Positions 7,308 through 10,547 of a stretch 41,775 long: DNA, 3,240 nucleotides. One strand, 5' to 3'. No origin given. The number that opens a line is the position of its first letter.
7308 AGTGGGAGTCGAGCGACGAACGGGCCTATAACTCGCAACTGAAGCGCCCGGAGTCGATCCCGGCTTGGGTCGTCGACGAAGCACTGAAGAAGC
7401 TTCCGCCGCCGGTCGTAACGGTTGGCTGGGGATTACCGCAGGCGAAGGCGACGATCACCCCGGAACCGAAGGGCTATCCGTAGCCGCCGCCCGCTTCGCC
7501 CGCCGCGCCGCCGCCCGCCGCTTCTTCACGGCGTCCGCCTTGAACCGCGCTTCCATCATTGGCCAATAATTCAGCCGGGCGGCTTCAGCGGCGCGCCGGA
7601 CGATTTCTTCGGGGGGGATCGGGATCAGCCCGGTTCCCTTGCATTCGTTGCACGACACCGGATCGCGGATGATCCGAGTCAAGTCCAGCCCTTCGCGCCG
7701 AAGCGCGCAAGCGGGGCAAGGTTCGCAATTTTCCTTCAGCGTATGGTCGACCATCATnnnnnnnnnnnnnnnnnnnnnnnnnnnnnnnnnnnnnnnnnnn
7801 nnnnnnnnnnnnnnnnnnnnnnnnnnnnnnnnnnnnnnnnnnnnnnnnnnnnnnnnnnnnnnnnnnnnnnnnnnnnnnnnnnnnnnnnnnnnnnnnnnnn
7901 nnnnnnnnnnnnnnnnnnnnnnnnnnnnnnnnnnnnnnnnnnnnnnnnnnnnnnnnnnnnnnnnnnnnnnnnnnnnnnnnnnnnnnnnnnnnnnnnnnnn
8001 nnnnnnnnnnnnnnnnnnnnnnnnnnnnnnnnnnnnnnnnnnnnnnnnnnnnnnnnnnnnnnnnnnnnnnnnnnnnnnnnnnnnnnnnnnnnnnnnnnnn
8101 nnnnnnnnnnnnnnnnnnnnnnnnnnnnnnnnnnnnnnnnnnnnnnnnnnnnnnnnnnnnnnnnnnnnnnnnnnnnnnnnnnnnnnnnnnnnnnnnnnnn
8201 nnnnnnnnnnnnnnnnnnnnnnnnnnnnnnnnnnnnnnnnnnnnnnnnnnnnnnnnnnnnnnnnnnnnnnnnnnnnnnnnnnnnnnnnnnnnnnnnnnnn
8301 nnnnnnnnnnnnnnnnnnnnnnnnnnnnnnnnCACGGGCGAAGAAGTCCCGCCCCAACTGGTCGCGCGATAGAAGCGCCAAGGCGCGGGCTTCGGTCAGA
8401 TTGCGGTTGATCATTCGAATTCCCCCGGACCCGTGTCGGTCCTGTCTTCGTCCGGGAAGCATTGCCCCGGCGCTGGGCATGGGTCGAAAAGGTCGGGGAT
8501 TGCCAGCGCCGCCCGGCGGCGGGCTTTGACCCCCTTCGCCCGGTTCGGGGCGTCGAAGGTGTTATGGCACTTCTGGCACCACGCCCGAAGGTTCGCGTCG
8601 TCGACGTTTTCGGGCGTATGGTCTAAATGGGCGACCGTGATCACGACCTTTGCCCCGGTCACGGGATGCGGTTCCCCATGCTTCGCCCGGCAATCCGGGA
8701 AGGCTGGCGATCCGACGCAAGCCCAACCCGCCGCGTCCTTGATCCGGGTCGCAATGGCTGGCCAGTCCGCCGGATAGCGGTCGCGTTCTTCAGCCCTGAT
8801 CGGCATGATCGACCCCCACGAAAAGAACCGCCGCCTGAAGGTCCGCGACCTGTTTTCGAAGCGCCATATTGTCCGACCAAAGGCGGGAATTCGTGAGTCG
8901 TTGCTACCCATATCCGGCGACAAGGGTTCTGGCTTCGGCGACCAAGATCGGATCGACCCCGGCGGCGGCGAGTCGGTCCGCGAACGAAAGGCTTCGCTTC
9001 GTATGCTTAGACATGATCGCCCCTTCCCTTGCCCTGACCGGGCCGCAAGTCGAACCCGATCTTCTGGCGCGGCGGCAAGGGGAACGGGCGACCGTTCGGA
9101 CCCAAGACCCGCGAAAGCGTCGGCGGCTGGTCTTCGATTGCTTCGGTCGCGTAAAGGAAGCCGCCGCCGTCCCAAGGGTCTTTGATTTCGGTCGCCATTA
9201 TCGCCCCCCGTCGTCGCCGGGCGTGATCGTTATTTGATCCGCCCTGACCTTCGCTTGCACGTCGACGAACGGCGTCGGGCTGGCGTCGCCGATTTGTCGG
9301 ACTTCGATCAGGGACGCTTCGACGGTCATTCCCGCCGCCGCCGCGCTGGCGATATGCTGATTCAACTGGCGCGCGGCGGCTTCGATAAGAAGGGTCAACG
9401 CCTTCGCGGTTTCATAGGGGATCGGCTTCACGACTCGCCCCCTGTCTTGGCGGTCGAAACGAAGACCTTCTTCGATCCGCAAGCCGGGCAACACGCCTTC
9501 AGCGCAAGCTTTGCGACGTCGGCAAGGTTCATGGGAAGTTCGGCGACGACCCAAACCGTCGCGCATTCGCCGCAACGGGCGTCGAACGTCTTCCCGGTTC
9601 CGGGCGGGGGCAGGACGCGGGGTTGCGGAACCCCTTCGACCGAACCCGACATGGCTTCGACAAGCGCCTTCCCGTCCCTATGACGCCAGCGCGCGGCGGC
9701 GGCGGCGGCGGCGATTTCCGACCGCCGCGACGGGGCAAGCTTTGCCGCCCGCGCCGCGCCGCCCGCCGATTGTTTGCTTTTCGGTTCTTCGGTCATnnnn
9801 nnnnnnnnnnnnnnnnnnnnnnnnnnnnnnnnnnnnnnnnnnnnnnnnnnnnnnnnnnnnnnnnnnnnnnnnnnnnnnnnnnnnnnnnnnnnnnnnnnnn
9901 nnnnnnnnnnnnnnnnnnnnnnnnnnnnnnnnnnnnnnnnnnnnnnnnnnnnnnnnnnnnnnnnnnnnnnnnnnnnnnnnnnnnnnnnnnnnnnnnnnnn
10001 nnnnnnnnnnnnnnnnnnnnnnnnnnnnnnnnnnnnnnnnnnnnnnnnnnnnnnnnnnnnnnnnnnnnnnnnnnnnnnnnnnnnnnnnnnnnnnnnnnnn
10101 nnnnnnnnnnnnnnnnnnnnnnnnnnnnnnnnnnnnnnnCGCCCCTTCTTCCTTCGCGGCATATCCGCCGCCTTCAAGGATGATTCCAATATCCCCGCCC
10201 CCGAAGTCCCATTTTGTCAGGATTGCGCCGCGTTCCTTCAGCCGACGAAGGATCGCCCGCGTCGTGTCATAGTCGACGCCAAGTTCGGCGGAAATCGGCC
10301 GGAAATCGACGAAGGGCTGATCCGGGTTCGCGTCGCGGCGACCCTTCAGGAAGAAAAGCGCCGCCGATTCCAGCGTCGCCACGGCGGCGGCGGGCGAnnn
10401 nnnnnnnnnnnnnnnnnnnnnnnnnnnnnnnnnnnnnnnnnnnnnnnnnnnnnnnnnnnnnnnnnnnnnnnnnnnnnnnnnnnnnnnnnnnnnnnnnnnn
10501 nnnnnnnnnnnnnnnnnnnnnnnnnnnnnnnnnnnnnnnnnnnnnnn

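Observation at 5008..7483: Two accessory cassettes (3 + 4 genes) each launched by the same exact 37-bp promoter-like element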

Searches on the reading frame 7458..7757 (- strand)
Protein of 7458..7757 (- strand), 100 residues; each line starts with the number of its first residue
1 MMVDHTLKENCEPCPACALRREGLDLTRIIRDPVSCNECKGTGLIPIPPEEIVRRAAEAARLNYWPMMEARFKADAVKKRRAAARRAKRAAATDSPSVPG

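Call 40: search_protein_families(library=pfam, max_evalue=0.05, proteins=[window:7458-7757:-])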
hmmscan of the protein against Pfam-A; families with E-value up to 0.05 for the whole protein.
seq(100 aa): 1 family
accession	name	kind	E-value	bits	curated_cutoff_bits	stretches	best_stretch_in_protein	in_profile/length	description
PF15777.11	Anti-TRAP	-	0.042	14.3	32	0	2-46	1-43/59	Tryptophan RNA-binding attenuator protein inhibitory protein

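Call 41: search_protein_families(library=phrogs, max_evalue=0.01, proteins=[window:7458-7757:-])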
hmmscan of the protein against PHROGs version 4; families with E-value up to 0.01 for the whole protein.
seq(100 aa): 0 families

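Call 44: search_solved_structures(query=window:7458-7757:-, max_evalue=10)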
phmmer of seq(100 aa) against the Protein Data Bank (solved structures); distinct sequences matched with E-value up to 10: 1.
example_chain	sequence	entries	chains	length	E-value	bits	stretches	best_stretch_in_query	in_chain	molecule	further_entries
9gi8_A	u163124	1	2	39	1.1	13.2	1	31-50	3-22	Transmembrane protein 106B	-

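Call 46: find_homologous_proteins(query=window:7458-7757:-)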
Query seq(100 aa) (100 aa): 11 proteins with E <= 0.001 among 92 candidates.
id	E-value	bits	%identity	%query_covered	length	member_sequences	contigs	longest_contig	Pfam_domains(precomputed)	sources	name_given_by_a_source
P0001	5.0e-59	215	100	99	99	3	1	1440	-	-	-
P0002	9.1e-45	169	82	99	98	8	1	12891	-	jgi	jgi:hypothetical protein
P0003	8.3e-43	163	85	74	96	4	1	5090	-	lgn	-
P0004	2.8e-41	158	79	71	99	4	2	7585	-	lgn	-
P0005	2.9e-41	158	83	75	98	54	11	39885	-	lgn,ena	-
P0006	8.5e-40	153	82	74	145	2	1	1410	-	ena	-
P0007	9.3e-40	153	81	75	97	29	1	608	-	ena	-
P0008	6.0e-32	128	82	62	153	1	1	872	-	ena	-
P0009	4.2e-18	84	80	50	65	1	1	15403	-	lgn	-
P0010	8.2e-17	79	55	73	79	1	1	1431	-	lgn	-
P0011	9.7e-14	70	52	75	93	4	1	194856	-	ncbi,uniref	ncbi:hypothetical protein [Cypionkella sp. TWP1-2-1b2]|uniref:hypothetical protein n=1 Tax=Cypionkel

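Call 57: predict_structure(alignment_id=A1)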
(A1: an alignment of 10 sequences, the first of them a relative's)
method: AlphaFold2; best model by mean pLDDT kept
length: 99 residues; sequences in the alignment: 10
mean_pLDDT: 74.3   pTM: 0.45
mean pLDDT of the five models: 74.3, 74.2, 65.8, 62.8, 62.7
residues with pLDDT >= 90: 24; 70-90: 38; 50-70: 28; < 50: 9
segments of 3 or more residues with pLDDT < 50: 1-7
pLDDT, mean of each block of 10 residues (from residue 1): 51 73 55 62 80 87 92 93 87 61
secondary structure, 60 per line:
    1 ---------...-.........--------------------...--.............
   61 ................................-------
elements in order: E10-12 H14-22 E43-45 H48-92

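Call 61: fold_search(model_id=the predicted structure, library=pdb)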
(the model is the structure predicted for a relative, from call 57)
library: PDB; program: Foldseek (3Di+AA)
matches with E <= 10: 0; with E <= 0.001: 0
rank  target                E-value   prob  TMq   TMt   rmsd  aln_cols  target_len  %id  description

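Call 91: find_encoding_contigs(protein=P0011, flank=10000, max_places=2)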
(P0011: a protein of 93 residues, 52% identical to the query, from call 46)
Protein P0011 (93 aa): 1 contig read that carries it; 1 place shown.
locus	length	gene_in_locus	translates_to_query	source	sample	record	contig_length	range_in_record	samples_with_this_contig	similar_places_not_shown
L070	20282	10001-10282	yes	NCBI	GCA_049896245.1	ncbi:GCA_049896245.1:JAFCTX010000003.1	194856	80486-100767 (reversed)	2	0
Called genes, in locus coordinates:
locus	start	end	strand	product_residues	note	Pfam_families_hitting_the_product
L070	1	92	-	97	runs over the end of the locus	-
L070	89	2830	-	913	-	-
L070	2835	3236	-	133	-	-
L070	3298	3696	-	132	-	PF00486:Trans_reg_C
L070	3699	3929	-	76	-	-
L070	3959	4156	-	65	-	-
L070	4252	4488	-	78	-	-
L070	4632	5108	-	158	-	-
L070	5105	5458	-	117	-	-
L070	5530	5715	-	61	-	-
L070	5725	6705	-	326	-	-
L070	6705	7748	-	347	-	-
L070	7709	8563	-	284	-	-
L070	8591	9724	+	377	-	PF07505:DUF5131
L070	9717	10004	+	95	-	PF14216:DUF4326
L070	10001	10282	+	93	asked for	-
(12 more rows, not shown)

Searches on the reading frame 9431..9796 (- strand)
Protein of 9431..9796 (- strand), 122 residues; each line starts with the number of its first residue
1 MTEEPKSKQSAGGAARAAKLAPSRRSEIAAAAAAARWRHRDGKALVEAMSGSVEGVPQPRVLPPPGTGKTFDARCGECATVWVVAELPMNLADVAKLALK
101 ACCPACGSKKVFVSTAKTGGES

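Call 112: search_protein_families(library=pfam, max_evalue=0.01, proteins=[window:9431-9796:-])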
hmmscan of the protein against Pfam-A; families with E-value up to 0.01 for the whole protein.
window:9431-9796:- (122 aa): 1 family
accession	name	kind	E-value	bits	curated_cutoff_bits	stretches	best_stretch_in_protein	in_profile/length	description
PF25208.1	DUF7838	-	0.0088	16.4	28.5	0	99-118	5-24/55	Domain of unknown function (DUF7838)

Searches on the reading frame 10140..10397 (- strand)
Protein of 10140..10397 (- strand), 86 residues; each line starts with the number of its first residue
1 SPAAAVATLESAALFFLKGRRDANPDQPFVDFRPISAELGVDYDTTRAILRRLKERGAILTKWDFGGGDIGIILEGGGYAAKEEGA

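Call 40: search_protein_families(library=pfam, max_evalue=0.05, proteins=[window:10140-10397:-])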
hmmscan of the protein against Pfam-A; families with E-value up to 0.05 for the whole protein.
window:10140-10397:- (86 aa): 1 family
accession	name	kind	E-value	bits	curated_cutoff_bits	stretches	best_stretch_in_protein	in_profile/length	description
PF22451.2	NirdL-like_HTH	-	0.037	14.1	27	0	32-59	19-46/47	Siroheme decarboxylase NirDL-like HTH domain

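Call 41: search_protein_families(library=phrogs, max_evalue=0.01, proteins=[window:10140-10397:-])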
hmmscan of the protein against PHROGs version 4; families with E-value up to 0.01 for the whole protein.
window:10140-10397:- (86 aa): 1 family
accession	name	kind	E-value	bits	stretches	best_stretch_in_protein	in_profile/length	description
phrog_1687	-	transcription regulation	0.0026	18.8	1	29-64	80-115/162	MarR family transcrition regulator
